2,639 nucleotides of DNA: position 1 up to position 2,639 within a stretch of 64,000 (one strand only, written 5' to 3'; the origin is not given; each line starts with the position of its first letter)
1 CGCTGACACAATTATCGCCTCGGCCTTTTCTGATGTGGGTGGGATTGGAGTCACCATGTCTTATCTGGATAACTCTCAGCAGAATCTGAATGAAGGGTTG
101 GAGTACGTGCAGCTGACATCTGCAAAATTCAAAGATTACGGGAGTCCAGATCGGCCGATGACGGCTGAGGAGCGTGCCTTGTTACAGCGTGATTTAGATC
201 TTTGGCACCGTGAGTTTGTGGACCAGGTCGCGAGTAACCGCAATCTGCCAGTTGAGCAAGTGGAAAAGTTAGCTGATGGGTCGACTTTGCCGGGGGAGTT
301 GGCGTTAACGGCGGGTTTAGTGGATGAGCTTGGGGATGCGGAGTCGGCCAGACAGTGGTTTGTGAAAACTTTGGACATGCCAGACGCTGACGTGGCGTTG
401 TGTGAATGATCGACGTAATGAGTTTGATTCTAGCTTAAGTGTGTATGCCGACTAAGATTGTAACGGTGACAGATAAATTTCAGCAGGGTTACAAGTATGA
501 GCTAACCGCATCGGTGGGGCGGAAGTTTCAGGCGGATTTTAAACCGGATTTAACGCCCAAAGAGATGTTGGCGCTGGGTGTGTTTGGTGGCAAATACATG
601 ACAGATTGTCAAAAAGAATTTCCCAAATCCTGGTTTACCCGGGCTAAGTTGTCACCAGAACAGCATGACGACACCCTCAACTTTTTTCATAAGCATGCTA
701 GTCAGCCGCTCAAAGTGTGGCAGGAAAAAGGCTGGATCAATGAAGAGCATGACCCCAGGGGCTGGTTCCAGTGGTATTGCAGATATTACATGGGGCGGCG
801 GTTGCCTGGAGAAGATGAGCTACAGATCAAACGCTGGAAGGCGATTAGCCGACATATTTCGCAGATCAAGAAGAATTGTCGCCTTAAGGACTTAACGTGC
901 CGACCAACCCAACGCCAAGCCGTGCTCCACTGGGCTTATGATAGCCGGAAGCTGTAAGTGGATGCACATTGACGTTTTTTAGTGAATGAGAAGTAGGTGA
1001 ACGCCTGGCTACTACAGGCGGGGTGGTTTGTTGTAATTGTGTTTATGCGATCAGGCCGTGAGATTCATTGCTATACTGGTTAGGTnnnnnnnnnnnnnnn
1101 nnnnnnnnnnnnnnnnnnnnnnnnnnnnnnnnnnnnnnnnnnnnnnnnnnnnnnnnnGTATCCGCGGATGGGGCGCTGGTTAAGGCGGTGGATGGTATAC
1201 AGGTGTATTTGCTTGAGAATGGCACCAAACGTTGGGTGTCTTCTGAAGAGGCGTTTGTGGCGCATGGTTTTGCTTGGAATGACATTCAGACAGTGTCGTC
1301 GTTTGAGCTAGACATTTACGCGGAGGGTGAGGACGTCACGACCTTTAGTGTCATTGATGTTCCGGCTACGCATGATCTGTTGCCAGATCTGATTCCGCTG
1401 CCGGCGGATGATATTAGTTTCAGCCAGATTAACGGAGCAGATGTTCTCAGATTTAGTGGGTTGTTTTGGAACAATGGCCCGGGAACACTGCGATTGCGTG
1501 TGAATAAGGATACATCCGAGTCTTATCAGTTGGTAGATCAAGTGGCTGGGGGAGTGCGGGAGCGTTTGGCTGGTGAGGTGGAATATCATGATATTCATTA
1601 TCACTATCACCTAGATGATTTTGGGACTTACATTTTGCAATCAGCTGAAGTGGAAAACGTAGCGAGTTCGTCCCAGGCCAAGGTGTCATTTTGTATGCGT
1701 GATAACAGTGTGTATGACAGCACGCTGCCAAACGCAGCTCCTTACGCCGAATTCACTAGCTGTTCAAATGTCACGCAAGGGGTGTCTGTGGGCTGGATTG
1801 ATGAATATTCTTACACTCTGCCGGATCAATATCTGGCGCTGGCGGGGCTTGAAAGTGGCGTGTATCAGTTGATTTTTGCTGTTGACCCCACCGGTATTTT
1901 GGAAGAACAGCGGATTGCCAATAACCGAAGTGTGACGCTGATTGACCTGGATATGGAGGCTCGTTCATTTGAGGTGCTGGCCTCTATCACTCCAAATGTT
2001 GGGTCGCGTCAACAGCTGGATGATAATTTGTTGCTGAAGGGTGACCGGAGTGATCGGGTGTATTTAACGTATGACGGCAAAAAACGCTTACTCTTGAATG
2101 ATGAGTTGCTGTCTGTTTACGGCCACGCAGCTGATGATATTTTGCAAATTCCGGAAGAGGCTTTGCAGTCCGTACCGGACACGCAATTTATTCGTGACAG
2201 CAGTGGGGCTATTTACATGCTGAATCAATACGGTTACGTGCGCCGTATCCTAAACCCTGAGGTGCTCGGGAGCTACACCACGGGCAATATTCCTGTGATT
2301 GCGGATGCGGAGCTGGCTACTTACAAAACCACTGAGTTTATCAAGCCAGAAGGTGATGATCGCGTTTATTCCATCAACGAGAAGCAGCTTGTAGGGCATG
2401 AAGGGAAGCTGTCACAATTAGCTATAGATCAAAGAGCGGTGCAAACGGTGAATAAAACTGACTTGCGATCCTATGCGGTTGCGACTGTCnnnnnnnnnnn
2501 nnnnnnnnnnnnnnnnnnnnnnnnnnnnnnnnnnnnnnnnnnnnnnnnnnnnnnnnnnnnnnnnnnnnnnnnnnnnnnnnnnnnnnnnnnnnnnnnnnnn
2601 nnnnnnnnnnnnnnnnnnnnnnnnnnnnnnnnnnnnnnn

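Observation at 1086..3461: One secreted polypeptide combines two quinone-cofactor oxidoreductase domains: a lysyl-oxidase-like (Cu/LTQ) domain and a PQQ-dependent sugar dehydrogenase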

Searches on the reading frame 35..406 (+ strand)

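Call 17: search_protein_families(library=pfam, proteins=[window:35-406:+], max_evalue=0.01)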
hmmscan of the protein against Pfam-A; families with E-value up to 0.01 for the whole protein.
window:35-406:+ (124 aa): 1 family
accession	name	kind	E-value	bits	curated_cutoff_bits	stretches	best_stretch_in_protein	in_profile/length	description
PF01343.23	Peptidase_S49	-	3.5e-22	79.5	24.9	1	2-110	40-148/154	Peptidase family S49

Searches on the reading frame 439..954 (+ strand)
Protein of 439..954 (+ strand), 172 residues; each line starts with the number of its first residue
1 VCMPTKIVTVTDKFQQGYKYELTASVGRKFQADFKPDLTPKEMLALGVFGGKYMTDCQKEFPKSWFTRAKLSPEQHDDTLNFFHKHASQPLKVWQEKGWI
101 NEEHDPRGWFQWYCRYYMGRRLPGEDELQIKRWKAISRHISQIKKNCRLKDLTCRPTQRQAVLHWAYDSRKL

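Call 17: search_protein_families(library=pfam, proteins=[window:439-954:+], max_evalue=0.01)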
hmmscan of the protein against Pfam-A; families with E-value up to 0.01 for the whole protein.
window:439-954:+ (172 aa): 0 families

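Call 72: search_solved_structures(query=window:442-954:+, max_evalue=1)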
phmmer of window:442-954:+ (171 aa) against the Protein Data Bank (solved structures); distinct sequences matched with E-value up to 1: 2.
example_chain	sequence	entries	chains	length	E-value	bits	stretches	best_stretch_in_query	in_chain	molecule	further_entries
1j3t_A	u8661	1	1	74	0.13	15.7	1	75-111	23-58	Intersectin 2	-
4iio_A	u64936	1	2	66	0.22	14.9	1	75-110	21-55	Intersectin-2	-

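Call 73: search_protein_families(library=ncbifam, proteins=[window:442-954:+], max_evalue=0.1)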
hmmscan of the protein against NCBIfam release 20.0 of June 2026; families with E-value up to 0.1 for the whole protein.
window:442-954:+ (171 aa): 0 families

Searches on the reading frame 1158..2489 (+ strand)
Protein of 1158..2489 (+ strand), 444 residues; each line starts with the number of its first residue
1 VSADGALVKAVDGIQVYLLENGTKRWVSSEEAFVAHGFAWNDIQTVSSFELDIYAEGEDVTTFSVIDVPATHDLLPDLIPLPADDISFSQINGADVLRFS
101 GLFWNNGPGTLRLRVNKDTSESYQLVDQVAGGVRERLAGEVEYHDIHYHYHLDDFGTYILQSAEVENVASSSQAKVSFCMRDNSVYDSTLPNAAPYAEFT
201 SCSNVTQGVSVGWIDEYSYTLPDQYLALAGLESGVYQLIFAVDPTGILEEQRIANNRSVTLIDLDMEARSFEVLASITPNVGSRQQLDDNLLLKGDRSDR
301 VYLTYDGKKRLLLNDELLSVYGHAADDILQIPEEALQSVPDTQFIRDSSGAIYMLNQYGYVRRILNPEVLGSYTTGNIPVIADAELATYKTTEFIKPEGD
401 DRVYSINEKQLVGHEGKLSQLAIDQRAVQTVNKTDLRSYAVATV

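Call 50: predict_structure(alignment_id=A3)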
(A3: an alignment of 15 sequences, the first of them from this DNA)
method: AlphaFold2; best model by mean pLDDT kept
length: 444 residues; sequences in the alignment: 15
mean_pLDDT: 80.2   pTM: 0.74
mean pLDDT of the five models: 80.2, 79.4, 78.0, 76.2, 75.0
residues with pLDDT >= 90: 147; 70-90: 213; 50-70: 43; < 50: 41
segments of 3 or more residues with pLDDT < 50: 182-187, 189-193, 196-220, 442-444
pLDDT, mean of each block of 10 residues (from residue 1): 82 89 91 85 83 91 84 76 83 85 63 73 80 81 68 80 70 69 47 46 37 41 78 91 81 78 93 87 80 90 93 90 92 88 94 92 92 89 93 90 89 85 88 87 45
secondary structure, 60 per line:
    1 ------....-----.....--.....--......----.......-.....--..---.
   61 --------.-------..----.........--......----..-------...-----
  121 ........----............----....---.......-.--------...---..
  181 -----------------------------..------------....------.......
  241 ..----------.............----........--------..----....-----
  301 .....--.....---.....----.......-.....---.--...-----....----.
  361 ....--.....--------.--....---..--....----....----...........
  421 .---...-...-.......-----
elements in order: E7-10 E16-20 E23-27 H30-35 E43-46 H48-52 E86-91 E94-99 E113-115 E121-128 E133-144 E149-152 E156-162 E173-175 E224-227 E234-242 H253-256 E257-265 E270-277 E292-295 E301-305 E308-312 H316-320 E328-331 H333-337 E344-346 E352-355 E360-364 H367-371 H383-386 E394-397 E402-405 E410-414 H415-421 E429-431 H433-439

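Call 54: fold_search(model_id=the predicted structure, library=pdb)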
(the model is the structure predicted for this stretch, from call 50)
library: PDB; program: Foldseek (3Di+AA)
matches with E <= 10: 461; with E <= 0.001: 6
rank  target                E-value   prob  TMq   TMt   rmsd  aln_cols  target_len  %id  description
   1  5ze3_B                1.0e-05  1.00  0.28  0.28  11.1       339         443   14  Crystal structure of human lysyl oxidase-like 2 (hLOXL2) in a precursor state (released 2018-04-11)
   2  5ze3_A                8.6e-05  1.00  0.27  0.27  11.6       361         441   15  Crystal structure of human lysyl oxidase-like 2 (hLOXL2) in a precursor state (released 2018-04-11)
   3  7nps_B1               1.7e-04  0.89  0.13  0.14  21.9       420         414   10  Structure of the periplasmic assembly from the ESX-5 inner membrane complex, C1 model (released 2021-05-26)
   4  7np7_B1               3.3e-04  0.82  0.13  0.13  21.7       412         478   11  Structure of an intact ESX-5 inner membrane complex, Composite C1 model (released 2021-06-02)
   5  5ebc                  3.7e-04  0.44  0.11  0.13  29.4       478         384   11  Crystal structure of EccB1 of Mycobacterium tuberculosis in spacegroup P21 (state III) (released 2016-02-17)
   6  4kk7                  9.5e-04  0.35  0.11  0.13  30.4       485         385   10  Structure of EccB1 from the type VII (ESX-1) secretion system of Mycobacterium tuberculosis. (released 2013-06-19)
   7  7nps_B4               1.0e-03  0.41  0.13  0.14  27.1       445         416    9  Structure of the periplasmic assembly from the ESX-5 inner membrane complex, C1 model (released 2021-05-26)
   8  3x3n                  1.5e-03  0.47  0.13  0.15  25.4       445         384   10  Crystal structure of EccB1 of Mycobacterium tuberculosis in spacegroup P21 (released 2015-12-09)
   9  3x3m                  2.1e-03  0.60  0.15  0.17  24.9       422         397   11  Crystal structure of EccB1 of Mycobacterium tuberculosis in spacegroup P212121 (released 2015-12-09)
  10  5ebd                  2.2e-03  0.28  0.11  0.12  28.9       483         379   11  Crystal structure of EccB1 of Mycobacterium tuberculosis in spacegroup P21 (state IV) (released 2016-02-17)
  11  7np7_B4               2.4e-03  0.66  0.12  0.12  23.4       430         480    7  Structure of an intact ESX-5 inner membrane complex, Composite C1 model (released 2021-06-02)
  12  3va6_A                3.8e-03  0.13  0.10  0.07  28.5       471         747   11  Crystal Structure of the extracellular domain of the putative hybrid two component system BT4673 from B. thetaiotaomic (released 2012-06-13)
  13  6sgy_A                6.0e-03  0.30  0.14  0.15  24.4       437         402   10  Structure of EccB3 dimer from the ESX-3 core complex (released 2019-10-09)
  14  3va6_B                7.5e-03  0.11  0.10  0.07  28.0       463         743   12  Crystal Structure of the extracellular domain of the putative hybrid two component system BT4673 from B. thetaiotaomic (released 2012-06-13)
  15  5cyu                  9.3e-03  0.20  0.12  0.14  28.0       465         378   12  Structure of the soluble domain of EccB1 from the Mycobacterium smegmatis ESX-1 secretion system. (released 2015-08-12)
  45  5hxb_B                2.5e-01  0.04  0.11  0.06  24.2       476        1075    8  Cereblon in complex with DDB1, CC-885, and GSPT1 (released 2016-06-29)
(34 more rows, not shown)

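Call 70: find_related_loci(query=A3, collection=genome_contigs, flank=8000)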
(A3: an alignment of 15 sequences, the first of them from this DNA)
Query A3 (444 aa) in genome_contigs; peptide patterns used: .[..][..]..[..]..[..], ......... (x = any residue, [..] = any of these).
107 stretches matched a pattern; 100 encode a relative of the query (tblastn E <= 1e-3); the best 80 are kept; 80 distinct loci.
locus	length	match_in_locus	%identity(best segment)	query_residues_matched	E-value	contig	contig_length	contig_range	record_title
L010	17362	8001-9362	40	4-444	5e-103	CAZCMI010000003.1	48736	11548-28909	MAG TPA_asm: uncultured Gammaproteobacteria bacterium isolate binchicken_co173_920 genome assembly, contig: NODE_2436_le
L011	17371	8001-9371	36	4-444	1e-95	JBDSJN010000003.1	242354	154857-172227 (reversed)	MAG: Patescibacteria group bacterium isolate cluster1_bin.323 k127_428844, whole genome shotgun sequence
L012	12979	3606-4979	36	3-444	5e-93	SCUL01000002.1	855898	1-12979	MAG: Patescibacteria group bacterium isolate FW602_bin.41 FW602_bin.41-126857, whole genome shotgun sequence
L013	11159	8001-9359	36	4-444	2e-92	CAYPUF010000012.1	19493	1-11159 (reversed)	MAG TPA_asm: uncultured Gammaproteobacteria bacterium isolate SRP093185_co1_134 genome assembly, contig: NODE_1732_lengt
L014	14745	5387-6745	36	4-444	9e-90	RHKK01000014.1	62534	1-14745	MAG: Candidatus Uhrbacteria bacterium isolate UHB N2_1.scaffold_469, whole genome shotgun sequence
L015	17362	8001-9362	35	4-444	2e-89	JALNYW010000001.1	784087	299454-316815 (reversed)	MAG: Patescibacteria group bacterium isolate SO_2017_GW1 bin 229 NODE_44_length_784087_cov_3.662143_OW334_2017, whole ge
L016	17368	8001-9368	36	1-444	2e-88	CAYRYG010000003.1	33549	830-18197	MAG TPA_asm: uncultured Gammaproteobacteria bacterium isolate SRP062349_co5_1 genome assembly, contig: NODE_308_length_3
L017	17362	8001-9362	35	3-444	2e-86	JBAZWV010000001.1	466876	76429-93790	MAG: Patescibacteria group bacterium isolate SO_2017_GW1_40 NODE_131_length_466876_cov_1.383163_OW334_2017, whole genome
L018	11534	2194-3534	35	4-440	2e-85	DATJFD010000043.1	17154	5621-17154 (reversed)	MAG TPA_asm: Candidatus Binatia bacterium isolate SMAG_U15450 k141_2030066, whole genome shotgun sequence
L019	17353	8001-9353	34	4-444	1e-83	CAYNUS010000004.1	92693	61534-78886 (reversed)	MAG TPA_asm: uncultured Gammaproteobacteria bacterium isolate SRP239054_co1_192 genome assembly, contig: NODE_129_length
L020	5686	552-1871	35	3-444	4e-83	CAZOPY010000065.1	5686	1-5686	MAG TPA_asm: uncultured Gammaproteobacteria bacterium isolate SRP193066_co2_426 genome assembly, contig: NODE_7350_lengt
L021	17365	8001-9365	37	1-444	9e-82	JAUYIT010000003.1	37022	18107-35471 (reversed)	MAG: Candidatus Komeilibacteria bacterium isolate C24_metabat.bin.105 C24_k141_854946, whole genome shotgun sequence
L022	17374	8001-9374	34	1-440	4e-80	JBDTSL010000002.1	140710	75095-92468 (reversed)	MAG: Candidatus Doudnabacteria bacterium isolate cluster3_bin.27 NODE_141_length_140710_cov_9.661221, whole genome shotg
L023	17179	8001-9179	37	73-441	1e-76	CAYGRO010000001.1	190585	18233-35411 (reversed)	MAG TPA_asm: uncultured Gammaproteobacteria bacterium isolate ERP117304_co2_153 genome assembly, contig: NODE_72_length_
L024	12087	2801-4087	34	7-439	2e-76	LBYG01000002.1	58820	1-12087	MAG: Parcubacteria group bacterium GW2011_GWB1_40_14 UT82_C0002, whole genome shotgun sequence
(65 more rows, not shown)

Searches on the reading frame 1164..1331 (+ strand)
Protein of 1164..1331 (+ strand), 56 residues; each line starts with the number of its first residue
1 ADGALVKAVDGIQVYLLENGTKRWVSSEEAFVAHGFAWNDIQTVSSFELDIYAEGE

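Call 87: find_homologous_proteins(query=A6, max_evalue=0.01)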
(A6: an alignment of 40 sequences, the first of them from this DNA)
Query A6 (40 sequences): 38 candidates shared short words with the query, none scored E <= 0.01.
